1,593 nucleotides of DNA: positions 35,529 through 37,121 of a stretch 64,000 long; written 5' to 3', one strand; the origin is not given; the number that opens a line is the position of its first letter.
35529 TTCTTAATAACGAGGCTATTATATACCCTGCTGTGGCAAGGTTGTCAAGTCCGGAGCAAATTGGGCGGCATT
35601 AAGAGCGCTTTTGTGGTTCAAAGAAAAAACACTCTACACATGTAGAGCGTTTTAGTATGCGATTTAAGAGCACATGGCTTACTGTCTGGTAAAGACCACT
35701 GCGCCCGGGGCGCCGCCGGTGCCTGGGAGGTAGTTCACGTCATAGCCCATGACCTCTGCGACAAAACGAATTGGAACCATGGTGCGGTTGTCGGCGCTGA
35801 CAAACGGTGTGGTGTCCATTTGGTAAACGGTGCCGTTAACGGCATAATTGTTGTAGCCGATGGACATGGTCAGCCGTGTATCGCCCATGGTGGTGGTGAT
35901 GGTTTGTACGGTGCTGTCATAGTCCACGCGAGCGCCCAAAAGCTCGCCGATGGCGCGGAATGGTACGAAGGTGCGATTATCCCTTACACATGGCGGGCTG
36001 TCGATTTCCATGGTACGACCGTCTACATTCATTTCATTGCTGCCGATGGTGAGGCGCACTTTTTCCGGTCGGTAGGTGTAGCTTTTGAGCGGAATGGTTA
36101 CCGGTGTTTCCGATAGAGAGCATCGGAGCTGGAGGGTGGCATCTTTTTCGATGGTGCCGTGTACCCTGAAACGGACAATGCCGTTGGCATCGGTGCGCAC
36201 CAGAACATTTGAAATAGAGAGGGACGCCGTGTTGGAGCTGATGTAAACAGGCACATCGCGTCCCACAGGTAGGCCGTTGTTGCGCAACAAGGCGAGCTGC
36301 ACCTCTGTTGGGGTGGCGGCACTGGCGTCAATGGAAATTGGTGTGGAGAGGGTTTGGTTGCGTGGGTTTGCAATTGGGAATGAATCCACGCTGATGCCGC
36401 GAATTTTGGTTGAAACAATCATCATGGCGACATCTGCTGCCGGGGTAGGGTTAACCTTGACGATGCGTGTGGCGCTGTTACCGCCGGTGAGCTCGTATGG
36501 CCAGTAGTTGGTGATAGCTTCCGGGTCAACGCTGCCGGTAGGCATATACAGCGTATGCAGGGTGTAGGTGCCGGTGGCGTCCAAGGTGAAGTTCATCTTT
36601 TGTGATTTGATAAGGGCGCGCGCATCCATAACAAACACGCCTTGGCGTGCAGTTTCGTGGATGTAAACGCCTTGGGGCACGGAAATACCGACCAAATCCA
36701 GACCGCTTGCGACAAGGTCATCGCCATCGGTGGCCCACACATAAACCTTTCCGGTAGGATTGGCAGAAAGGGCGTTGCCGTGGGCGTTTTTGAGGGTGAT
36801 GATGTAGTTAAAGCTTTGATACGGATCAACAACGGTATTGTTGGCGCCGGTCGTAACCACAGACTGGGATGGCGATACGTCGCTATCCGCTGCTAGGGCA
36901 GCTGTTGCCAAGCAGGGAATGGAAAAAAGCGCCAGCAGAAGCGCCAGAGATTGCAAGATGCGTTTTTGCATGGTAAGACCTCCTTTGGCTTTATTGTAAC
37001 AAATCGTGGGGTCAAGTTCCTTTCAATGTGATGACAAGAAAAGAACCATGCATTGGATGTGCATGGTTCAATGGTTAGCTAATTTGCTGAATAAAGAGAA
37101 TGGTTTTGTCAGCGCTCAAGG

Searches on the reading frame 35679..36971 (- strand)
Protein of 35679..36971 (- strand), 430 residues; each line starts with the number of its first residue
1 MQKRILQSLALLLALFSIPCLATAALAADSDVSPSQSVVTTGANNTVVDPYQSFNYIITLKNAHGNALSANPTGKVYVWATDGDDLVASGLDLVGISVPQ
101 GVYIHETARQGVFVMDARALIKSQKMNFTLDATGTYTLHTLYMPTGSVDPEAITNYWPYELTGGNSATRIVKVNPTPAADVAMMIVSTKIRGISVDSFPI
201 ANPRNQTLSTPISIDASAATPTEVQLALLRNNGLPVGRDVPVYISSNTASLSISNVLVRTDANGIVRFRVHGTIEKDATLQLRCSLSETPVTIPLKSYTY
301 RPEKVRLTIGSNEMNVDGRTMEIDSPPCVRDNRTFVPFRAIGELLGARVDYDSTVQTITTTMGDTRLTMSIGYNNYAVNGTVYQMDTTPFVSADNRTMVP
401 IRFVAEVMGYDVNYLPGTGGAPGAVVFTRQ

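Call 78: search_protein_families(library=pfam, proteins=[window:35679-36971:-], max_evalue=0.001)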
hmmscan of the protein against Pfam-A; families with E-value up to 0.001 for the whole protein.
window:35679-36971:- (430 aa): 1 family
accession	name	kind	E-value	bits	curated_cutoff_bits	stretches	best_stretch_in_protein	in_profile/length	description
PF07833.16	Cu_amine_oxidN1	-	1.9e-42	144.1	24.2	2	316-414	2-99/108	Copper amine oxidase N-terminal domain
